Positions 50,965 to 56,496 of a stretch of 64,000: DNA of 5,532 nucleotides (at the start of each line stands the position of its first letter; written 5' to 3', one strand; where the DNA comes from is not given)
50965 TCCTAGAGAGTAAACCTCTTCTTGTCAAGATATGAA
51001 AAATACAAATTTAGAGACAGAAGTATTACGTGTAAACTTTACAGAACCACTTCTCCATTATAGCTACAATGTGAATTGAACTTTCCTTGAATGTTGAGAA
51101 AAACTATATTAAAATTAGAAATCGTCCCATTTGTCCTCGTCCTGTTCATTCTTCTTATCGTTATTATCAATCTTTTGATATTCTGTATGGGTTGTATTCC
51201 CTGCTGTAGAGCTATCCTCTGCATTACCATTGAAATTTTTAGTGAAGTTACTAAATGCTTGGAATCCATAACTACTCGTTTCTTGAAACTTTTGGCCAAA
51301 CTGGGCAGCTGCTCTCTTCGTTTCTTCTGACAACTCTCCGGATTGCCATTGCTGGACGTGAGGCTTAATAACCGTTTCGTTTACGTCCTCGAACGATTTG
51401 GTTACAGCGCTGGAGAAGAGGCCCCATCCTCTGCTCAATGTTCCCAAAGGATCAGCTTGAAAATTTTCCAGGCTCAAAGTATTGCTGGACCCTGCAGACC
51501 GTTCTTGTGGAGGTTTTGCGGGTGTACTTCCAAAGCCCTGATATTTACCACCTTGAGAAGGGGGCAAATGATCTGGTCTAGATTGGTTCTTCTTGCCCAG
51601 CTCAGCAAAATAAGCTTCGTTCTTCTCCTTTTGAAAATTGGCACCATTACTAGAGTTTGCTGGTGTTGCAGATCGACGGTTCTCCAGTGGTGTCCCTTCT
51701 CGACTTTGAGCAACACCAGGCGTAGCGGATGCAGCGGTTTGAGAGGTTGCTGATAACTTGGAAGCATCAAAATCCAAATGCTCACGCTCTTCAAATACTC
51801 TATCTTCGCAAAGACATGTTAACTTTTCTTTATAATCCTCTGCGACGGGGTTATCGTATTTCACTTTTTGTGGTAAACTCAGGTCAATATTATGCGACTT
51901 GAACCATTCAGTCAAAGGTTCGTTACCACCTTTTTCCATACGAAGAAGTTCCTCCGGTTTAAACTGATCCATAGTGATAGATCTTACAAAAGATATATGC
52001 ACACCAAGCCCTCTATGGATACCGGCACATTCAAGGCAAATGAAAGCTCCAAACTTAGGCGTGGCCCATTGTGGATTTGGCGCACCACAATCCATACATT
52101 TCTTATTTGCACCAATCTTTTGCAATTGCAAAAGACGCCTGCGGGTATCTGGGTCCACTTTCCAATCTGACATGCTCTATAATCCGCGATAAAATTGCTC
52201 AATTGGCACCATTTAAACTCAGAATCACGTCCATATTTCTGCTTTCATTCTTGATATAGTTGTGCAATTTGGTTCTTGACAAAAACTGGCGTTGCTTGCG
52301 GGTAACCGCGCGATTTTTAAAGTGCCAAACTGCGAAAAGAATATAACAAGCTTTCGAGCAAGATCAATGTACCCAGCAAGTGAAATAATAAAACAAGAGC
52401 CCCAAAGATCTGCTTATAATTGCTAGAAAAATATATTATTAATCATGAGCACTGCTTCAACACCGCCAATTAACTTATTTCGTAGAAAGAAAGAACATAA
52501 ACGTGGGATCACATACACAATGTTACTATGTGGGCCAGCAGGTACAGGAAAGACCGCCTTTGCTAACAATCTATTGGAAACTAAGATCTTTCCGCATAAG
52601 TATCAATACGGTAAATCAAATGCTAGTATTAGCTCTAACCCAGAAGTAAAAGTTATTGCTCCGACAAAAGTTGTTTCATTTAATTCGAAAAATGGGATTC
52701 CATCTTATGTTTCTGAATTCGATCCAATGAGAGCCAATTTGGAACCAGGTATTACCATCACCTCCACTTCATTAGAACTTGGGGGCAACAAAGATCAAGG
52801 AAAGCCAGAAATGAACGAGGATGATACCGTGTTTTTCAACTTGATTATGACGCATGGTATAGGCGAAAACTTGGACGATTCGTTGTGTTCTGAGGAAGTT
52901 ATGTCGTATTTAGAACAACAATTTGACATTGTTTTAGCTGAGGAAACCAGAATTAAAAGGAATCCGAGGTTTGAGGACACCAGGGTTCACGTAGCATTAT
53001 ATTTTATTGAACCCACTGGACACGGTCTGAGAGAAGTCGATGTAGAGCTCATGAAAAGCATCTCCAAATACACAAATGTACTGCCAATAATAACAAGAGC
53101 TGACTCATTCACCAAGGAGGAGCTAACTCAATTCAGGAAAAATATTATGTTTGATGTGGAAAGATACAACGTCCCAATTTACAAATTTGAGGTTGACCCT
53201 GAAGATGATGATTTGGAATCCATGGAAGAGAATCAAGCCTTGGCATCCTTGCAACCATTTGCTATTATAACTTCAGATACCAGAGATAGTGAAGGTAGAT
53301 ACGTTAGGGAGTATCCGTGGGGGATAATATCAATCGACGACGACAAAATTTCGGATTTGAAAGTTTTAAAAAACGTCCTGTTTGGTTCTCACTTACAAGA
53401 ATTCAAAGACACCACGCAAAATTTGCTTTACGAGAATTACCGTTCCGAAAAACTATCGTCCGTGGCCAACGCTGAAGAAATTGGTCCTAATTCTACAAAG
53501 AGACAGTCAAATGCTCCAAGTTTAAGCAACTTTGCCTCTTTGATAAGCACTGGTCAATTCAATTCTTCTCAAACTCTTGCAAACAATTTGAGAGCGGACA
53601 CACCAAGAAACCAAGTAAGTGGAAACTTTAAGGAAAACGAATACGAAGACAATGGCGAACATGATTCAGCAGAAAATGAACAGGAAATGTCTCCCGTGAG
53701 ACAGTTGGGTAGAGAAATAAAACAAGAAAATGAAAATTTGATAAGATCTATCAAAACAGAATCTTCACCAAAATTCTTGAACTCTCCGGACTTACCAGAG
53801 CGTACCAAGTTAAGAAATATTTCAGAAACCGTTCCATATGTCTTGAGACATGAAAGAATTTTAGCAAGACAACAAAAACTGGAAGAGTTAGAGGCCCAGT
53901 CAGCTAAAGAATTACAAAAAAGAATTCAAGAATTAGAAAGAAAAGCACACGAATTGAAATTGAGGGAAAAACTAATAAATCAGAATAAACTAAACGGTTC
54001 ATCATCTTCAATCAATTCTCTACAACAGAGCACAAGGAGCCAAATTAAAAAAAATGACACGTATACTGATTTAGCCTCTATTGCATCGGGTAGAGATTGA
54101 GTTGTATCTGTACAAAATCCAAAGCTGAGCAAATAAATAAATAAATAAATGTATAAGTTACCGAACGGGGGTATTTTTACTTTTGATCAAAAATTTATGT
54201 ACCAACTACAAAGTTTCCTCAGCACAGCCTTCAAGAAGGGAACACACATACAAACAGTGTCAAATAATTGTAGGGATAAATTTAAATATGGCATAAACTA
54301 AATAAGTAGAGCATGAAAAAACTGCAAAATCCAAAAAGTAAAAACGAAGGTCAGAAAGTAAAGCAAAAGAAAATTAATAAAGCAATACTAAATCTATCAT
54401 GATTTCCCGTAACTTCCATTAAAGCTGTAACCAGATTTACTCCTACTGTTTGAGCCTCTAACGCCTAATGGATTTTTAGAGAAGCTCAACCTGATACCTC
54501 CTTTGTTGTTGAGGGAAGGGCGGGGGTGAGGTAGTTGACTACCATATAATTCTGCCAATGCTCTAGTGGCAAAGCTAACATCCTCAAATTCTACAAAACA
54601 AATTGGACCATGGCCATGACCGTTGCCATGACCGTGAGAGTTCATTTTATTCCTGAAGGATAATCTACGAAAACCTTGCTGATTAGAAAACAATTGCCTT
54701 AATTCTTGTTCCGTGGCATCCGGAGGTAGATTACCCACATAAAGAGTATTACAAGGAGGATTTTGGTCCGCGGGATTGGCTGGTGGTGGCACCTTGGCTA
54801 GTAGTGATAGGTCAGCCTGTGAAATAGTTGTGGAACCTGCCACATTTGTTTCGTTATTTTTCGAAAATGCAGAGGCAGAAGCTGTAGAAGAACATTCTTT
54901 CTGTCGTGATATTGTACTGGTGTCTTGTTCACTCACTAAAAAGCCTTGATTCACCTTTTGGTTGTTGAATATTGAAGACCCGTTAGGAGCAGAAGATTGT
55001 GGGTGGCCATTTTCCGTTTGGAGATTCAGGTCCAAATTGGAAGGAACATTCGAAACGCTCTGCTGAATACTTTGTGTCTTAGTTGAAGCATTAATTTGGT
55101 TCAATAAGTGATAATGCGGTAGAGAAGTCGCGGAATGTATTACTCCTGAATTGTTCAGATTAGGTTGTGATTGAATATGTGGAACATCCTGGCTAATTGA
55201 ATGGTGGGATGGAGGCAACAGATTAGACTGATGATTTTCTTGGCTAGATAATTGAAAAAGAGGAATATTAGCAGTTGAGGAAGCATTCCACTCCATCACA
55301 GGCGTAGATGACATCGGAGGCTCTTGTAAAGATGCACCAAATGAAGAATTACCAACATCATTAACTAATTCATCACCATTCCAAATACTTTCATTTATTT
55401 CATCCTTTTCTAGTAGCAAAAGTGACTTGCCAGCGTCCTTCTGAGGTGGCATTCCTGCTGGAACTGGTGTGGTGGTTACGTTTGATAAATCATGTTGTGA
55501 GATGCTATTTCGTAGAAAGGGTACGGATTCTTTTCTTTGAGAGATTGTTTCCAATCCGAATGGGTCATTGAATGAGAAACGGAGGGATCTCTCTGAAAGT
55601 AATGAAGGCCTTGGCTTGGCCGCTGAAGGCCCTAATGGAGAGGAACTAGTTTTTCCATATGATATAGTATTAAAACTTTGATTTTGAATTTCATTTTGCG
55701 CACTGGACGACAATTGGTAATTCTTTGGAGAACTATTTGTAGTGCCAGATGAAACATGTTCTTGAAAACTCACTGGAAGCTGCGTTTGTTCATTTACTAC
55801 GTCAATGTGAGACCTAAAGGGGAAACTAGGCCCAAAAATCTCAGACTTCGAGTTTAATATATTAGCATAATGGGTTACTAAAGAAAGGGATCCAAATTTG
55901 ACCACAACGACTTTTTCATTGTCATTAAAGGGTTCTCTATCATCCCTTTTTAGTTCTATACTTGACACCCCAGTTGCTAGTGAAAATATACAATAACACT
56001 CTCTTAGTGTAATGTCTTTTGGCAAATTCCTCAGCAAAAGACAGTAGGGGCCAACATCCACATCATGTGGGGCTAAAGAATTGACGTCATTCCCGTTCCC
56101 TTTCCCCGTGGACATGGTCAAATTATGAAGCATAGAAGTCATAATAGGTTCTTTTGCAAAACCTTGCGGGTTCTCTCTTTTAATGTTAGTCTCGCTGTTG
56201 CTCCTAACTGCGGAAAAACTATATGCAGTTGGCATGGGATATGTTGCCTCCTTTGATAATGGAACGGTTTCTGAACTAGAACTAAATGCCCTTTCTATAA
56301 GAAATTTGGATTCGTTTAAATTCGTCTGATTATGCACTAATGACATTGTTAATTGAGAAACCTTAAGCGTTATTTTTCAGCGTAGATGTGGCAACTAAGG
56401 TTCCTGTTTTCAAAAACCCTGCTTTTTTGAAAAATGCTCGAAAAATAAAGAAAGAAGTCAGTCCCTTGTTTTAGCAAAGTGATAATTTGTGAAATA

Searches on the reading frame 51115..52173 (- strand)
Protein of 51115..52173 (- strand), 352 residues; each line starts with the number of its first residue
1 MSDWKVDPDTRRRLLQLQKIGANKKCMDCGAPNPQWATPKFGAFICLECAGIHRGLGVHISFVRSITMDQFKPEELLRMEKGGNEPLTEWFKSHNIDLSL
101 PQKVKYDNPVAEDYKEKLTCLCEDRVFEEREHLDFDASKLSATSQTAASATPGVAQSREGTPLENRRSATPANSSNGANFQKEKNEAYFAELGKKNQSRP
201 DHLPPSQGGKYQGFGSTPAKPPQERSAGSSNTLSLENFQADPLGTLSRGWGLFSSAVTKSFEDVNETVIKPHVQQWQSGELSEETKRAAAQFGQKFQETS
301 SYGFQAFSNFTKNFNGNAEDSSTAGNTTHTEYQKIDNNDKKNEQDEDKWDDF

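Call 32: search_protein_families(library=pfam, proteins=[window:51115-52173:-], max_evalue=0.00001)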
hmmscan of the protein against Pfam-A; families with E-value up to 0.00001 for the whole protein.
window:51115-52173:- (352 aa): 1 family
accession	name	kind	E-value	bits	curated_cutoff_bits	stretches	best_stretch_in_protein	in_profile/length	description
PF01412.23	ArfGap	-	3.4e-32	111.4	28.7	1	13-119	3-113/117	Putative GTPase activating protein for Arf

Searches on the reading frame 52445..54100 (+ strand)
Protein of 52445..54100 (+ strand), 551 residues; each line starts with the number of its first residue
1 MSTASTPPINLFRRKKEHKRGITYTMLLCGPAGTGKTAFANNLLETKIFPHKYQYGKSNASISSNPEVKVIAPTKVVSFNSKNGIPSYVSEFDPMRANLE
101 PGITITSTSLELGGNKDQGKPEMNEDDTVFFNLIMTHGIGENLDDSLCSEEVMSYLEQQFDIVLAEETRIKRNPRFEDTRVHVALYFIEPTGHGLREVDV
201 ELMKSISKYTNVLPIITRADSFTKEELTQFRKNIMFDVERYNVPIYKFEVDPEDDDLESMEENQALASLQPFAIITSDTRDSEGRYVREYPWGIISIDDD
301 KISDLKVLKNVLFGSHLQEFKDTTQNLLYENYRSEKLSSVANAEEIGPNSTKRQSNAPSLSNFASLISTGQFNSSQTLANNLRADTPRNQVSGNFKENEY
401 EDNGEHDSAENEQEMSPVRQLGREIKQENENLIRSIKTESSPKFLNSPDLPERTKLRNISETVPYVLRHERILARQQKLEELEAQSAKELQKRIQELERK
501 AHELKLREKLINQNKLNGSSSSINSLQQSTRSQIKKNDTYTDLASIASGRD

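Call 32: search_protein_families(library=pfam, proteins=[window:52445-54100:+], max_evalue=0.00001)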
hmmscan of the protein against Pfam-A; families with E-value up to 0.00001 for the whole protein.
window:52445-54100:+ (551 aa): 1 family
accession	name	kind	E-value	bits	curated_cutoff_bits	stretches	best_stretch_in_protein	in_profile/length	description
PF00735.24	Septin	-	6.8e-72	242.5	26.2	1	124-342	56-276/280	Septin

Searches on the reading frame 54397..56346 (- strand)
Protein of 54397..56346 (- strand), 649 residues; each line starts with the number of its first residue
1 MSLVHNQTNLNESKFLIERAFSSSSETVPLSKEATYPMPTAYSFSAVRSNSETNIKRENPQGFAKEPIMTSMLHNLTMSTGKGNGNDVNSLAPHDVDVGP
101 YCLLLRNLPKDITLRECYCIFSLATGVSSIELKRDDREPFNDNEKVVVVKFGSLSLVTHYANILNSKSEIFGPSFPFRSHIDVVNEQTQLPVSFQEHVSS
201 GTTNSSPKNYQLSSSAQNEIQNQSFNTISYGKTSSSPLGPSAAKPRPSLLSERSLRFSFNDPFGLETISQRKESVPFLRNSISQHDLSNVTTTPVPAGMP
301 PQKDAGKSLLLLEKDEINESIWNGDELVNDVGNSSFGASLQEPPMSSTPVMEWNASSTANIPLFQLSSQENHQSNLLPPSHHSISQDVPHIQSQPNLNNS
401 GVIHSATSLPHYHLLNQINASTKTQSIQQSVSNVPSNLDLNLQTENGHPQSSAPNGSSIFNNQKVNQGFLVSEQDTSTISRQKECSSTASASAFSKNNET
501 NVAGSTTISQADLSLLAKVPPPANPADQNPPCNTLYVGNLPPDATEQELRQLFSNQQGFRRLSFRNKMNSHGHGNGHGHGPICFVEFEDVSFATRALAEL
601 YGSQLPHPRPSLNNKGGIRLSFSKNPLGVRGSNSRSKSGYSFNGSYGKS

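Call 32: search_protein_families(library=pfam, proteins=[window:54397-56346:-], max_evalue=0.00001)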
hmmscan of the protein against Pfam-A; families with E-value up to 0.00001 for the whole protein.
window:54397-56346:- (649 aa): 1 family
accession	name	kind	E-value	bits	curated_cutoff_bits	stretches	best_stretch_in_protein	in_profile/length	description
PF00076.28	RRM_1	-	1.1e-15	57.7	20.7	1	535-605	1-64/70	RNA recognition motif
